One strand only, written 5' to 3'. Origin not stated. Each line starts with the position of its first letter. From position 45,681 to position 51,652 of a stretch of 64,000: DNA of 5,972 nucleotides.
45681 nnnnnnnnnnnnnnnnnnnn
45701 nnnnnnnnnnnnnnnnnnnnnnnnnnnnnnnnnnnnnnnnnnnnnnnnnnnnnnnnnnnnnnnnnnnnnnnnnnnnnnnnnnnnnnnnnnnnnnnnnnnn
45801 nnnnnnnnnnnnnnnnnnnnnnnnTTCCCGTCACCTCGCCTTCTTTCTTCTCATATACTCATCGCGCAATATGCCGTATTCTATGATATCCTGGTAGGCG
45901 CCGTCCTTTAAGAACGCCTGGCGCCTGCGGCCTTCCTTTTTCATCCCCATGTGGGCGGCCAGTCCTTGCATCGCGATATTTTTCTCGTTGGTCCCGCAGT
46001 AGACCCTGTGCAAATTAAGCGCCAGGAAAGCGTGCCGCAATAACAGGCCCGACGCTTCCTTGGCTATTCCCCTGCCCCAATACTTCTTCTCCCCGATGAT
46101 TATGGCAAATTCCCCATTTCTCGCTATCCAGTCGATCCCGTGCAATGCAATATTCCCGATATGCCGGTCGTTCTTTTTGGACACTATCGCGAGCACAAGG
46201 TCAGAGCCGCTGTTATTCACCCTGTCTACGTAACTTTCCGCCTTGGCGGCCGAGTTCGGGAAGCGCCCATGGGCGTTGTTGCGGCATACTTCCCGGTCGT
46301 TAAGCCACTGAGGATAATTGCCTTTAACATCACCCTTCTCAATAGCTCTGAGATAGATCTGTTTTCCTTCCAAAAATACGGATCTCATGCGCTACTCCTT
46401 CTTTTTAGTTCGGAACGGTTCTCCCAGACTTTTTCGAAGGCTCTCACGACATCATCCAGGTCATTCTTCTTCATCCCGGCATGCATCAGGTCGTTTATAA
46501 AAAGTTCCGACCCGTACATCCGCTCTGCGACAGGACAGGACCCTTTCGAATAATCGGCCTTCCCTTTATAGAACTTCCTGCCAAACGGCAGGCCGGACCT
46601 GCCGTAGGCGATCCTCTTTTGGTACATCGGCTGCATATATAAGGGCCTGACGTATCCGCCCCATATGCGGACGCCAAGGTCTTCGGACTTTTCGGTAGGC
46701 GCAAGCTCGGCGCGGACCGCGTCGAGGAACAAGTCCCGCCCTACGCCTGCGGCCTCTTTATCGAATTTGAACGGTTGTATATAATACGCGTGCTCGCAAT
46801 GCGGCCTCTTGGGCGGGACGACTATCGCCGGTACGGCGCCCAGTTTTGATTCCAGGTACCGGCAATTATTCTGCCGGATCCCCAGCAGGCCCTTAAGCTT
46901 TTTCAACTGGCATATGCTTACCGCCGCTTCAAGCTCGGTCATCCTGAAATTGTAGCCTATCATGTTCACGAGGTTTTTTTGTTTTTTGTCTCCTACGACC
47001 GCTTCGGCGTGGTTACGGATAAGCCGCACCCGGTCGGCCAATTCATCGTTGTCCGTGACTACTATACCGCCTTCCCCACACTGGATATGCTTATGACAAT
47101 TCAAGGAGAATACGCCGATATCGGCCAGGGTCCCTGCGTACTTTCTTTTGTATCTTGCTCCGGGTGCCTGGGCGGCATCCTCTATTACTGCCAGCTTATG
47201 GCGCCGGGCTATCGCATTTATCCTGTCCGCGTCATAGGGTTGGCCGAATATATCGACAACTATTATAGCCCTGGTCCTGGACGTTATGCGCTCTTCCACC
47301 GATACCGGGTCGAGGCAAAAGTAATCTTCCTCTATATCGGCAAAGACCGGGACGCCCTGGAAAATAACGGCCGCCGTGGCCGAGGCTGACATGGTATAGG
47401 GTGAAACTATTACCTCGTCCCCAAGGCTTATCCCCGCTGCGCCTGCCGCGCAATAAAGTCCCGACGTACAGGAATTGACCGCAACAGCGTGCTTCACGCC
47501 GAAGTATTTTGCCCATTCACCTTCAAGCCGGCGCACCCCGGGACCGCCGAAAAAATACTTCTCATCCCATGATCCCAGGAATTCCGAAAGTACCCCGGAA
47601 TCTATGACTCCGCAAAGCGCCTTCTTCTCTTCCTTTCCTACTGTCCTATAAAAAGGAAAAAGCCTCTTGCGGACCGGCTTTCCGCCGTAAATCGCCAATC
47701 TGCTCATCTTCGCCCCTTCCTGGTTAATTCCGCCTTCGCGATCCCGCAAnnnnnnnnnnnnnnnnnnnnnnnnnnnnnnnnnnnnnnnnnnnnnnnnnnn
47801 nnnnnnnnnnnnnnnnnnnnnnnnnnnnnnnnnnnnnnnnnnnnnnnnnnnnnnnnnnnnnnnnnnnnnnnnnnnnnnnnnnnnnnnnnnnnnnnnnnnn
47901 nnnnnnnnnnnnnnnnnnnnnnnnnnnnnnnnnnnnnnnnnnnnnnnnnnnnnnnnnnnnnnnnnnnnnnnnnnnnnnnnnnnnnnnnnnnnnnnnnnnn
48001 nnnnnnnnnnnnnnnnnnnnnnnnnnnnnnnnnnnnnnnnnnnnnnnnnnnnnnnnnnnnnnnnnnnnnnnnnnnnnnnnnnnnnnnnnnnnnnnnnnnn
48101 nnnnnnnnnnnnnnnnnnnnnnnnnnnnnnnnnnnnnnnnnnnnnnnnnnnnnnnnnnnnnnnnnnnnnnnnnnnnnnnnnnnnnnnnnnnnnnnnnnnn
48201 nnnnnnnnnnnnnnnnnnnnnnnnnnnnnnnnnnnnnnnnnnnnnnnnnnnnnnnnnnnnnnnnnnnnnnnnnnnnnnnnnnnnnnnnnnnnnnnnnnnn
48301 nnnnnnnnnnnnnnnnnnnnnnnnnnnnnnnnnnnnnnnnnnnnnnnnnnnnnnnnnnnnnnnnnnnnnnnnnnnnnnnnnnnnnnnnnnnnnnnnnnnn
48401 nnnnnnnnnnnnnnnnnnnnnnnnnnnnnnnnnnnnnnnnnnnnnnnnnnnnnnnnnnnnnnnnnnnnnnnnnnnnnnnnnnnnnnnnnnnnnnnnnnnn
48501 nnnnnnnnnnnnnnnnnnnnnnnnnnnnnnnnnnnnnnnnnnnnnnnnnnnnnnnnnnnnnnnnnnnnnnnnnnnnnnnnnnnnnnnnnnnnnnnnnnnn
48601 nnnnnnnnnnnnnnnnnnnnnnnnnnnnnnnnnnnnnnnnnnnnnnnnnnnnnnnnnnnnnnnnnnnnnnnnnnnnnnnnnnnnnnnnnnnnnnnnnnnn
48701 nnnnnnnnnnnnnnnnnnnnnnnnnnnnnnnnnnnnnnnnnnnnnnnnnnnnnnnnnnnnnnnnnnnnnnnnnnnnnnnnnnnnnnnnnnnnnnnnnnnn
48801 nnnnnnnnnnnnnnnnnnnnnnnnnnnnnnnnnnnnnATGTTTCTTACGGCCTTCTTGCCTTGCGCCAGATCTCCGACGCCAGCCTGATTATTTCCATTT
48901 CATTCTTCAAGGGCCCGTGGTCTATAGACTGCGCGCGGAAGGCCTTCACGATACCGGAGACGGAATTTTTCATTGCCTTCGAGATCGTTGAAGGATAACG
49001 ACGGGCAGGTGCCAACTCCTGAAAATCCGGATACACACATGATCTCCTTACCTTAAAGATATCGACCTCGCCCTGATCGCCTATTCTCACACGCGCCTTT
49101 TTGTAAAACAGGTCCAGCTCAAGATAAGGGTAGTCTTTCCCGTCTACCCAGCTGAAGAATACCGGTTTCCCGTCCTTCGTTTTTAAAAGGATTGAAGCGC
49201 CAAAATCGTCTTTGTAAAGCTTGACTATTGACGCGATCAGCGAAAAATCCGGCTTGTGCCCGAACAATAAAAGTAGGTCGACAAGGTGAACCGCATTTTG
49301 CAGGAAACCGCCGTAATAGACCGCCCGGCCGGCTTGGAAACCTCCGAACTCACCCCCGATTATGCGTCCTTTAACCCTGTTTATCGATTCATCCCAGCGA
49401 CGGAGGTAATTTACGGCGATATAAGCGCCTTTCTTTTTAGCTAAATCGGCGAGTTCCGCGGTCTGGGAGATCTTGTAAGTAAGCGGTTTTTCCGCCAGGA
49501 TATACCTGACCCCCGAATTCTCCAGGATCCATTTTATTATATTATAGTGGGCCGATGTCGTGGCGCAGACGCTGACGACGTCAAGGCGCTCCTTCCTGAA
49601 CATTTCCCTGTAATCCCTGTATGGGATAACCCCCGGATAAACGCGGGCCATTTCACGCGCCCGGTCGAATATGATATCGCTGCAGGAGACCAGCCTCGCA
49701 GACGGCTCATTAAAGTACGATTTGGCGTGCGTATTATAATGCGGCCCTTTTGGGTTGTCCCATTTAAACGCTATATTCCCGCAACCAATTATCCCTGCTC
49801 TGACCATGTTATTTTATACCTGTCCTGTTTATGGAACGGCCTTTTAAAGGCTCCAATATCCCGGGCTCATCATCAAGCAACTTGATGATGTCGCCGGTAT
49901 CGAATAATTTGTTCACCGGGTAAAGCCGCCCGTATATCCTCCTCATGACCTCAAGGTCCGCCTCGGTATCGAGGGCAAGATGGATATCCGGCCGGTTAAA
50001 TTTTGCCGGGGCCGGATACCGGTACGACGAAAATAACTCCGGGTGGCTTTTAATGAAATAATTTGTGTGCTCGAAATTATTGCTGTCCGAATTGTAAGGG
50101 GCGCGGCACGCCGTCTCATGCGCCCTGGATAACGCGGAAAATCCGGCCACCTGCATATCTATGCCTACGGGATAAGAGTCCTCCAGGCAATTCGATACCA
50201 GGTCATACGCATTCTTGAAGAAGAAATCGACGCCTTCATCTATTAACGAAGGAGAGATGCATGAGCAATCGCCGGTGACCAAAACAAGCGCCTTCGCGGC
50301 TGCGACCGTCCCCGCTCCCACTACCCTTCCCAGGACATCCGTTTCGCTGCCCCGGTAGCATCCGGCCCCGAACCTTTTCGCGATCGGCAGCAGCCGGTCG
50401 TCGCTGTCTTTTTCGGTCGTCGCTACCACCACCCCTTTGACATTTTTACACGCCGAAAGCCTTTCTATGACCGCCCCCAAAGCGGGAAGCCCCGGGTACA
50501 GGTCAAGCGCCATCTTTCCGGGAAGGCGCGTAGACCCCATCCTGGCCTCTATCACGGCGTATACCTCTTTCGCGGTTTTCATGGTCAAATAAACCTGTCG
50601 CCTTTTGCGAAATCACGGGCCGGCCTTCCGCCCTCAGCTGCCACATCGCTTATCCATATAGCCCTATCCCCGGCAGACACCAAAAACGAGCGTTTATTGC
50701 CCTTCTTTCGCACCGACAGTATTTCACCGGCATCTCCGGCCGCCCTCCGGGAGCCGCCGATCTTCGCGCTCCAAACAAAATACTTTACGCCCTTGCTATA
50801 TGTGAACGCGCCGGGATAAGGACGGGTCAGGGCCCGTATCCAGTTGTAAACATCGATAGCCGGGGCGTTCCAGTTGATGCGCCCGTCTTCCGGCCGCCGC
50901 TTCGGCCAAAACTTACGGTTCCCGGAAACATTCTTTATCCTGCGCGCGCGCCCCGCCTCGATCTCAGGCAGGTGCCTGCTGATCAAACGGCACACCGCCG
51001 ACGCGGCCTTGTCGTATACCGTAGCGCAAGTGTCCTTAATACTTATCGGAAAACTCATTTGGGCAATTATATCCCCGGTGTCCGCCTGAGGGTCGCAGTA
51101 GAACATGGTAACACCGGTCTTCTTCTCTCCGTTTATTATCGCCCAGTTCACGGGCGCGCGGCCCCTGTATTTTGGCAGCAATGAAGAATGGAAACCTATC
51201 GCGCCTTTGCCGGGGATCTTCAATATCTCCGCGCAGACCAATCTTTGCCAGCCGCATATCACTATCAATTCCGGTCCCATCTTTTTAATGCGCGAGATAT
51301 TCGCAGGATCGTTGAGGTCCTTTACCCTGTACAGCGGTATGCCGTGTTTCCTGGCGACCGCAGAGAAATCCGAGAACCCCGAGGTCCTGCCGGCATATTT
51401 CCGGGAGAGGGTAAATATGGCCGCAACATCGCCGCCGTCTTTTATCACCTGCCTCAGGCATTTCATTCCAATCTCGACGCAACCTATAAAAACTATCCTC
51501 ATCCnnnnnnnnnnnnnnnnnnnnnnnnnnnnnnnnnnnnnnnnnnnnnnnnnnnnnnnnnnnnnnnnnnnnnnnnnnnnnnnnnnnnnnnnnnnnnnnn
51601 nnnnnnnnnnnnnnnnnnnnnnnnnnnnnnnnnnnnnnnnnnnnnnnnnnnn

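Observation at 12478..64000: Roughly 51.5-kb gapless, co-directional, translationally coupled unit of about 48 glycan-biosynthesis genes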

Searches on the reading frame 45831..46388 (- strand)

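Call 7: search_protein_families(library=pfam, proteins=[window:45831-46388:-])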
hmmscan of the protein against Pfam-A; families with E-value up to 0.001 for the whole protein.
window:45831-46388:- (185 aa): 3 families
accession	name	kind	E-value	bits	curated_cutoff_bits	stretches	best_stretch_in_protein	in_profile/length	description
PF13302.13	Acetyltransf_3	-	2e-23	84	25.4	1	11-150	2-138/138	Acetyltransferase (GNAT) domain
PF00583.31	Acetyltransf_1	-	7.5e-06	26.7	20.7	1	66-149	34-116/116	Acetyltransferase (GNAT) family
PF13420.13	Acetyltransf_4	-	1.1e-05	25.9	24.3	1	13-167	1-152/155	Acetyltransferase (GNAT) domain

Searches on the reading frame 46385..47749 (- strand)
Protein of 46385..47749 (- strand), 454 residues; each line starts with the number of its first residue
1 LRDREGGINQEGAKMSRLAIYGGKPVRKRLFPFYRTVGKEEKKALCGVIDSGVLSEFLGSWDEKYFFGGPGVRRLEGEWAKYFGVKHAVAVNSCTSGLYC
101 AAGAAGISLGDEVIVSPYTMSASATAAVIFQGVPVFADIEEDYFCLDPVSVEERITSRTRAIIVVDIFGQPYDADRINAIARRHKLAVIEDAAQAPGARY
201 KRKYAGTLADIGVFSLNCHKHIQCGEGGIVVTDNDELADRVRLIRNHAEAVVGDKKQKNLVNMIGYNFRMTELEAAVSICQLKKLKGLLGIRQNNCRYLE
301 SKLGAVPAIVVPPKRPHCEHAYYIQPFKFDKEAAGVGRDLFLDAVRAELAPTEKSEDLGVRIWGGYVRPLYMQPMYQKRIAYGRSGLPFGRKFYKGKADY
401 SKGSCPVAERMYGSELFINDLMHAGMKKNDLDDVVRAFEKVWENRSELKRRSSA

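Call 7: search_protein_families(library=pfam, proteins=[window:46385-47749:-])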
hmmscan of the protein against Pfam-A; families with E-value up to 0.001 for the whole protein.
window:46385-47749:- (454 aa): 2 families
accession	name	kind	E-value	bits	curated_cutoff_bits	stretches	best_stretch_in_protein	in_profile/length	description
PF01041.23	DegT_DnrJ_EryC1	-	2.4e-84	284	19.8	1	63-394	17-335/360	DegT/DnrJ/EryC1/StrS aminotransferase family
PF01212.27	Beta_elim_lyase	-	6e-05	22.9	27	1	68-311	30-273/288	Beta-eliminating lyase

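Call 56: search_protein_families(library=ncbifam, proteins=[window:46385-47707:-], max_evalue=0.00001)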
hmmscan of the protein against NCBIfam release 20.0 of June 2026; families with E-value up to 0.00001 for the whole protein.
window:46385-47707:- (440 aa): 7 families
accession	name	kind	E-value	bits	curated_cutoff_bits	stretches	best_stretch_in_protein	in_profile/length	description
TIGR03588.1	PseC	equivalog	1.5e-62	211.7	423.5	1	50-381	24-353/380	UDP-4-amino-4,6-dideoxy-N-acetyl-beta-L-altrosamine transaminase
NF008658.2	PRK11658.1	equivalog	2.3e-55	187.8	631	1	51-333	28-315/379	UDP-4-amino-4-deoxy-L-arabinose aminotransferase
TIGR04181.1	NHT_00031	hypoth_equivalog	9.1e-54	182.7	420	1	55-321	29-305/359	LegC family aminotransferase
TIGR04427.1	PLP_DesI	equivalog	7.6e-46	157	650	1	54-335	50-323/390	dTDP-4-dehydro-6-deoxyglucose aminotransferase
NF008687.0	PRK11706.1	equivalog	2.4e-45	154.9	375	1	65-311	40-295/375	dTDP-4-amino-4,6-dideoxygalactose transaminase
NF011936.0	PRK15407.1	equivalog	2.7e-39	135.1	423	2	51-232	60-249/440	lipopolysaccharide biosynthesis protein RfbH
TIGR02379.1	ECA_wecE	subfamily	4.9e-38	130.9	434.85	1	59-311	34-296/376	dTDP-4-amino-4,6-dideoxy-D-glucose transaminase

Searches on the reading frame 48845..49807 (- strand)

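Call 7: search_protein_families(library=pfam, proteins=[window:48845-49807:-])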
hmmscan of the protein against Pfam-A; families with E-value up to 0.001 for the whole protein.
window:48845-49807:- (320 aa): 1 family
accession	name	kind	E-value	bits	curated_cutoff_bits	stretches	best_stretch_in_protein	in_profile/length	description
PF01408.29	GFO_IDH_MocA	-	3e-16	60.6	24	1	3-134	2-120/120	Oxidoreductase family, NAD-binding Rossmann fold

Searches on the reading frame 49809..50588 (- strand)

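Call 7: search_protein_families(library=pfam, proteins=[window:49809-50588:-])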
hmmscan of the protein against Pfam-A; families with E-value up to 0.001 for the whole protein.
window:49809-50588:- (259 aa): 1 family
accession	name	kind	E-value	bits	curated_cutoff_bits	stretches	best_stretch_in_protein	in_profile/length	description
PF02348.25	CTP_transf_3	-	7.1e-15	55.8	22.6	1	11-218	2-205/217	Cytidylyltransferase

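Call 56: search_protein_families(library=ncbifam, proteins=[window:49809-50582:-], max_evalue=0.00001)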
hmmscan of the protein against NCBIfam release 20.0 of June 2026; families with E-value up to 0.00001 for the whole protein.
window:49809-50582:- (257 aa): 4 families
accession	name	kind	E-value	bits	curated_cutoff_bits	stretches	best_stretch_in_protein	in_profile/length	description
NF009905.0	PRK13368.1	subfamily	4e-12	46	255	1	6-132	2-125/243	3-deoxy-manno-octulosonate cytidylyltransferase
NF003952.0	PRK05450.1-5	subfamily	7.7e-11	41.6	193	1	6-126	2-121/250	3-deoxy-manno-octulosonate cytidylyltransferase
NF003950.0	PRK05450.1-3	subfamily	7.4e-08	32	234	1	6-134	2-131/248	3-deoxy-manno-octulosonate cytidylyltransferase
NF003948.0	PRK05450.1-1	equivalog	7.4e-07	28.6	281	0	5-62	4-59/248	3-deoxy-manno-octulosonate cytidylyltransferase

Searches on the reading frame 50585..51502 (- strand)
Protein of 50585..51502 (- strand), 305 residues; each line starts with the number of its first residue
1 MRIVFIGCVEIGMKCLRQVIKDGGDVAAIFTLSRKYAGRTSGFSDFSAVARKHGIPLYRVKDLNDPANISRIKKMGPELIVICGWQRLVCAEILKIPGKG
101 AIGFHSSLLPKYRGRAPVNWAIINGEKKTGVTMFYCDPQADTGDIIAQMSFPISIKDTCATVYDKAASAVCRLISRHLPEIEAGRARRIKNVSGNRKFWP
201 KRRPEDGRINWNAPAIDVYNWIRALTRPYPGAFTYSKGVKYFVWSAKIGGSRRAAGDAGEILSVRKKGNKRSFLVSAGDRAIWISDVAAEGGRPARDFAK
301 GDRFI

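Call 7: search_protein_families(library=pfam, proteins=[window:50585-51502:-])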
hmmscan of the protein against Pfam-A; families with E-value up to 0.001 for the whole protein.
window:50585-51502:- (305 aa): 2 families
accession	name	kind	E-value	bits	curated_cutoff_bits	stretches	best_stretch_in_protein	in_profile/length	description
PF00551.24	Formyl_trans_N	-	8.1e-31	107.6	26.1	1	1-170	1-173/181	Formyl transferase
PF02911.23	Formyl_trans_C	-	1.9e-21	76.5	21.1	1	203-301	3-98/100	Formyl transferase, C-terminal domain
